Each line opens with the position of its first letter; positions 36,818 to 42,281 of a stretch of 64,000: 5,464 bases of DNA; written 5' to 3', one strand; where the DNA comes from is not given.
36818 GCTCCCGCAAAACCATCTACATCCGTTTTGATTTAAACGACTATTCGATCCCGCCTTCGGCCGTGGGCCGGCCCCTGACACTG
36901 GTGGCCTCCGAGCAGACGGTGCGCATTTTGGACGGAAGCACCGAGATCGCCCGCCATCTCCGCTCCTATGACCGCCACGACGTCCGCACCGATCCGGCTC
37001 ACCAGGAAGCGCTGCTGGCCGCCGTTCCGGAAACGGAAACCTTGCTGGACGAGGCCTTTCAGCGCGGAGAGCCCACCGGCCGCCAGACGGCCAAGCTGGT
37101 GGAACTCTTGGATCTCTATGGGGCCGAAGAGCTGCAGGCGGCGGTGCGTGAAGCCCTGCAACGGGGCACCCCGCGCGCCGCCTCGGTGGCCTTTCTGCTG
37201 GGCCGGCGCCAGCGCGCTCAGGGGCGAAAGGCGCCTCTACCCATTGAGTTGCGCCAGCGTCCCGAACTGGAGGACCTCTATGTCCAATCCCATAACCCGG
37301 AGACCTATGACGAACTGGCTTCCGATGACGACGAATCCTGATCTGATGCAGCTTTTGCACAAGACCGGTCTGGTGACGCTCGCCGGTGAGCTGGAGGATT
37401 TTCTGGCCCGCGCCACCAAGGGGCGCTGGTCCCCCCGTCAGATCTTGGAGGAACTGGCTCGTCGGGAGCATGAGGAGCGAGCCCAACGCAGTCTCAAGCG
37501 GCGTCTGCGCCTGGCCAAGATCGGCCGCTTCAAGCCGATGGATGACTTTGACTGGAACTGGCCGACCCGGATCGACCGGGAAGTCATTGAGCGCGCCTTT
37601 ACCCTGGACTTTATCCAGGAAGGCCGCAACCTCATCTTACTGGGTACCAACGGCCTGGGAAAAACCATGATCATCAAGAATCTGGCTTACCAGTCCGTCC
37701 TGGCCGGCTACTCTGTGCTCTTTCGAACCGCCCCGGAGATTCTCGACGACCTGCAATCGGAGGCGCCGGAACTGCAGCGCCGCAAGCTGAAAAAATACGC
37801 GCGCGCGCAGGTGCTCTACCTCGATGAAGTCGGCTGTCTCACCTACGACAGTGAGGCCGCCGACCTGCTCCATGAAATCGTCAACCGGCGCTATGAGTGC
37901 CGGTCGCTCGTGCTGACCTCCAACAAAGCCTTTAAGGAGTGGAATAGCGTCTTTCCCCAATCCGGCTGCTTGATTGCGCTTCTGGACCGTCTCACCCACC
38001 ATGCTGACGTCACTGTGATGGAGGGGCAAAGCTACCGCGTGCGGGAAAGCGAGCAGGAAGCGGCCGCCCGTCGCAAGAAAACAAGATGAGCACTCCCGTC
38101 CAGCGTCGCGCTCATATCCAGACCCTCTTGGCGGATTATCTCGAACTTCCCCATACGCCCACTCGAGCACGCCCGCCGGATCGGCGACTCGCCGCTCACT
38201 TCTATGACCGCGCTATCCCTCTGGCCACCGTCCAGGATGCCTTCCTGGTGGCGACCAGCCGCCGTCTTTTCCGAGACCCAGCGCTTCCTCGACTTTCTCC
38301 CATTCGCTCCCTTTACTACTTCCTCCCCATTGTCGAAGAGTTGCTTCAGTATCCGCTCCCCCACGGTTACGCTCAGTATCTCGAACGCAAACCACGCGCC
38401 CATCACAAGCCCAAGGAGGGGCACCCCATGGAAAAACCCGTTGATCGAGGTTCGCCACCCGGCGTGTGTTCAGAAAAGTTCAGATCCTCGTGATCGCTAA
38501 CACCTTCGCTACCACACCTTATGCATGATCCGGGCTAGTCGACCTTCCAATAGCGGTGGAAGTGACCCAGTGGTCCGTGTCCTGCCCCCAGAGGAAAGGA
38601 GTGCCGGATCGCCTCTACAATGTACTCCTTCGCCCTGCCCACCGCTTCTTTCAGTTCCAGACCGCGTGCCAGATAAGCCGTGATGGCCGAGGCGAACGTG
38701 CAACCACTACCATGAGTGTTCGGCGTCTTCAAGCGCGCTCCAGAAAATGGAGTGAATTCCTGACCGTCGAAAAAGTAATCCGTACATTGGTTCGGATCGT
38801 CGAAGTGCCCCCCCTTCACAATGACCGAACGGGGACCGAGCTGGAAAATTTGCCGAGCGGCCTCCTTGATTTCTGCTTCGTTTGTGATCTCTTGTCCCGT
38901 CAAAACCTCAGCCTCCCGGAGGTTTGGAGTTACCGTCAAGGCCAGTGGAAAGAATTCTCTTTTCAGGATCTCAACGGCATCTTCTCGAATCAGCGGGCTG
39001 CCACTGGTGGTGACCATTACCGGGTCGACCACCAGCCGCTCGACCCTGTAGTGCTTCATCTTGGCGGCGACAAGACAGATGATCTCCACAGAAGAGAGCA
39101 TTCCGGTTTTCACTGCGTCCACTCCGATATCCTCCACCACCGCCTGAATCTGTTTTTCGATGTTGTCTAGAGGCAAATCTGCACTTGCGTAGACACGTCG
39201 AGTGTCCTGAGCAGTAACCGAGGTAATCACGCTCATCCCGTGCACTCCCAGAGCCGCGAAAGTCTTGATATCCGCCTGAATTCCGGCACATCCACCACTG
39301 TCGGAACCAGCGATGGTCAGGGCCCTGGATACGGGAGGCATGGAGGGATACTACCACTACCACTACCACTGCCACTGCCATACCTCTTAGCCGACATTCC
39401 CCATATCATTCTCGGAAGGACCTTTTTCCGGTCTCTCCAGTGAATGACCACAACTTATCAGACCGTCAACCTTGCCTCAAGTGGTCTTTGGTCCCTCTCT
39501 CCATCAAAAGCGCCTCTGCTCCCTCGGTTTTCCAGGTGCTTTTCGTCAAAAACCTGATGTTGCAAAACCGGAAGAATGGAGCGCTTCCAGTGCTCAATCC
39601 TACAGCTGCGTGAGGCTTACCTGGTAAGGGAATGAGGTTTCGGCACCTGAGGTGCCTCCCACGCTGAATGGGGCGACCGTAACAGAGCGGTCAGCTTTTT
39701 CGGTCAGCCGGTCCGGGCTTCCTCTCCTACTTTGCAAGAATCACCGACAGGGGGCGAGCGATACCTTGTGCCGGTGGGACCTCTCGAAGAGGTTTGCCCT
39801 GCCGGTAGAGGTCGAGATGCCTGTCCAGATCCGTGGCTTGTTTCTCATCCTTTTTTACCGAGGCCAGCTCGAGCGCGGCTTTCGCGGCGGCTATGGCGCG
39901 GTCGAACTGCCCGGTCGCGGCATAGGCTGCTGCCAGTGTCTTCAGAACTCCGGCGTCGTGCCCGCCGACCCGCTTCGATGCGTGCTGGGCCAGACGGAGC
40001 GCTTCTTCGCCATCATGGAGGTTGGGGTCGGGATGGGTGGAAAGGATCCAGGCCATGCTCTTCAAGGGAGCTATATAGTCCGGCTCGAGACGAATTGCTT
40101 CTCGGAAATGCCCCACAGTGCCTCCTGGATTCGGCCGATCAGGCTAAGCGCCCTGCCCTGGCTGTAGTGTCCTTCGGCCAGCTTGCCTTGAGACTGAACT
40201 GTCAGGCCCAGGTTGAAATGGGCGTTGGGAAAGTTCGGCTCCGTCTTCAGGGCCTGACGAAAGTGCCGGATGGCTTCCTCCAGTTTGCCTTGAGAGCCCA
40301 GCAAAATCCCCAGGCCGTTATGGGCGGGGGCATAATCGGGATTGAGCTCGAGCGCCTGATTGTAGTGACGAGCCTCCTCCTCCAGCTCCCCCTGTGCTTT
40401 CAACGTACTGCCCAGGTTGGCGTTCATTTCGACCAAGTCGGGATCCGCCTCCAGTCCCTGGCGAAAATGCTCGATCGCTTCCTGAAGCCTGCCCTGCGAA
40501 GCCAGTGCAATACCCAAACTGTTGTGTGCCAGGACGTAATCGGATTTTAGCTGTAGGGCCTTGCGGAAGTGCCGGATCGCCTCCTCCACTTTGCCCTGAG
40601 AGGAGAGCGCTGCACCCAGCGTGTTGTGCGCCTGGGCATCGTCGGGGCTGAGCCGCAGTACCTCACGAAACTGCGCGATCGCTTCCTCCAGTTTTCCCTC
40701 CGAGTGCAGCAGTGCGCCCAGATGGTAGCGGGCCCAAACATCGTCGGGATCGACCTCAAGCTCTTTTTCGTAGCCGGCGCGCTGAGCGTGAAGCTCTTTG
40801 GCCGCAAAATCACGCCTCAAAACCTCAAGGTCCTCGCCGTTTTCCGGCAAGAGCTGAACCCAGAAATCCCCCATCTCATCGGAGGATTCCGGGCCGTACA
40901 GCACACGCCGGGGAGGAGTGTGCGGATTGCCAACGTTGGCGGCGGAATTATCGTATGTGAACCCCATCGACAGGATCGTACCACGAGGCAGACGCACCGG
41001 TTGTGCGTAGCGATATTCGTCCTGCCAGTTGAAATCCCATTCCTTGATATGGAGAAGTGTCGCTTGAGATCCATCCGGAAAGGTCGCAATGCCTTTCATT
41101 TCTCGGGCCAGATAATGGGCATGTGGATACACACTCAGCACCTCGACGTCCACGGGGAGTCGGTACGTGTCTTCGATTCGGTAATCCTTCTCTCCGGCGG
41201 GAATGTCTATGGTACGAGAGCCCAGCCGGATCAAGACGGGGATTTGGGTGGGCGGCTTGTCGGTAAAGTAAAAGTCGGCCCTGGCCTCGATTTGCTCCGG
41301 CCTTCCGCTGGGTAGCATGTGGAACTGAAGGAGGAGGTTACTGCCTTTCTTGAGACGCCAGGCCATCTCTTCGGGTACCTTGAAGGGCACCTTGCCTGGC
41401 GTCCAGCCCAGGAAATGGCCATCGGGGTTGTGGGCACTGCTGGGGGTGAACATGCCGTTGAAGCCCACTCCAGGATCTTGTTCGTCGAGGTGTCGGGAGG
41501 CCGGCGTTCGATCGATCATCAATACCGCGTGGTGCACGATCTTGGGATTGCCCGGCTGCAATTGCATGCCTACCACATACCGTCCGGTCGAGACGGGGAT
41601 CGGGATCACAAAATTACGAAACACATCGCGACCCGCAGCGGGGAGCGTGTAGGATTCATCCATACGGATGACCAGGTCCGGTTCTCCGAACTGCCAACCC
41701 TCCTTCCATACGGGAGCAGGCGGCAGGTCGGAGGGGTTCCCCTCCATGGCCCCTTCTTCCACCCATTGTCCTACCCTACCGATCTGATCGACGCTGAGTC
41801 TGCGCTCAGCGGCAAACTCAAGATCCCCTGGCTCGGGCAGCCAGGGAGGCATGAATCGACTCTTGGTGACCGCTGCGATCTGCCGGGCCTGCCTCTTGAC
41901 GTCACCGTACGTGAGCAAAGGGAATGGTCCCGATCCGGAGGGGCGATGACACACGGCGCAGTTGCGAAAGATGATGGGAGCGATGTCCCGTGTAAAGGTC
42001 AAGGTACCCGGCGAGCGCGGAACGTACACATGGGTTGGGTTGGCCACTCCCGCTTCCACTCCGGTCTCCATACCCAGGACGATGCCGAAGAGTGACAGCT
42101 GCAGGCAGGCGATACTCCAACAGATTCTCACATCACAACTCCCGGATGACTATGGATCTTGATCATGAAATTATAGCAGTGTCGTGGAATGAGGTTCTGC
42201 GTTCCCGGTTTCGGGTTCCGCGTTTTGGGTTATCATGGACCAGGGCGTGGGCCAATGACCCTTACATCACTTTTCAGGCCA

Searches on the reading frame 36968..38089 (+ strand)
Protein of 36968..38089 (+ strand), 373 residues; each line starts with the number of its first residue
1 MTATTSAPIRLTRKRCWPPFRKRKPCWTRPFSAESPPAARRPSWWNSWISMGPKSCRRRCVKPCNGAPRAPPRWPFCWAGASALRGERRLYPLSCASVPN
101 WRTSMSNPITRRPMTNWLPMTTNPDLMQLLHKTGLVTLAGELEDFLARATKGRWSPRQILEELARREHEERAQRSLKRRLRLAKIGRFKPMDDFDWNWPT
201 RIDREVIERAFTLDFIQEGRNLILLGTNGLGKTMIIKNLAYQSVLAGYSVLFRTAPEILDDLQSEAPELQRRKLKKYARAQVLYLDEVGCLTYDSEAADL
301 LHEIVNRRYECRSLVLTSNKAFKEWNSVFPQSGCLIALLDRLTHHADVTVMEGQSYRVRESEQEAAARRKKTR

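Call 52: search_protein_families(library=pfam, proteins=[window:36968-38089:+], max_evalue=0.00001)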
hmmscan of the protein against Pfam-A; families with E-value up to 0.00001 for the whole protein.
window:36968-38089:+ (373 aa): 2 families
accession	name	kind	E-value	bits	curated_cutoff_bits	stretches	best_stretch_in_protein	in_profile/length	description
PF01695.23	IstB_IS21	-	9.8e-56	189.3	24.1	1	130-363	3-237/238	IstB-like ATP binding protein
PF00004.35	AAA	-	3e-06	28.2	21.2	1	222-295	1-73/131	ATPase family associated with various cellular activities (AAA)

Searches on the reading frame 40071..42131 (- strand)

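Call 53: search_protein_families(library=pfam, proteins=[window:40071-42131:-], max_evalue=0.00001)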
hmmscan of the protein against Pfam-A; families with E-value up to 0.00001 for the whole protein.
window:40071-42131:- (686 aa): 21 families
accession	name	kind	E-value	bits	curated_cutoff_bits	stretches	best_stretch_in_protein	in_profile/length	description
PF13414.12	TPR_11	-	4.4e-52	173.9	26.8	5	613-649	6-42/42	TPR repeat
PF00515.34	TPR_1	-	5.1e-43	143.6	27.8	3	601-634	1-34/34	Tetratricopeptide repeat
PF13431.12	TPR_17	-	8.2e-36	119.7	24.4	1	589-621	1-33/34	Tetratricopeptide repeat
PF07719.23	TPR_2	-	1.6e-35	118.7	27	2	534-565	2-33/34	Tetratricopeptide repeat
PF13181.12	TPR_8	-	2.4e-28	96.3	25.7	0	468-498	4-34/34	Tetratricopeptide repeat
PF13424.12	TPR_12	-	3.2e-26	91.8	30.1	3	498-563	2-75/77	Tetratricopeptide repeat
PF13432.12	TPR_16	-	1.3e-25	89.9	32.7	1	505-565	3-63/65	Tetratricopeptide repeat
PF13428.12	TPR_14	-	1.5e-22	78.2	23.5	0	466-506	2-42/44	Tetratricopeptide repeat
PF14559.12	TPR_19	-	1.5e-21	76.9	25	1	511-565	3-57/68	Tetratricopeptide repeat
PF24575.1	TPR_Slam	-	9.5e-21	74.6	35.2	0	530-587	44-101/104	Surface lipoprotein assembly modifier, N-terminal TPR repeats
PF13374.12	TPR_10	-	8.2e-19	67.4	27.5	0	503-528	6-31/42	Tetratricopeptide repeat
PF13176.12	TPR_7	-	3.4e-15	55.2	27.9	0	505-531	5-31/36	Tetratricopeptide repeat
PF14561.12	TPR_20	-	7.8e-10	39.4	25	1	454-526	11-85/90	Tetratricopeptide repeat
PF17874.7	TPR_MalT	-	6.8e-09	35.9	45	1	510-661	12-177/336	MalT-like TPR region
PF13174.12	TPR_6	-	1e-08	35.7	26.3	0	467-497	2-32/33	Tetratricopeptide repeat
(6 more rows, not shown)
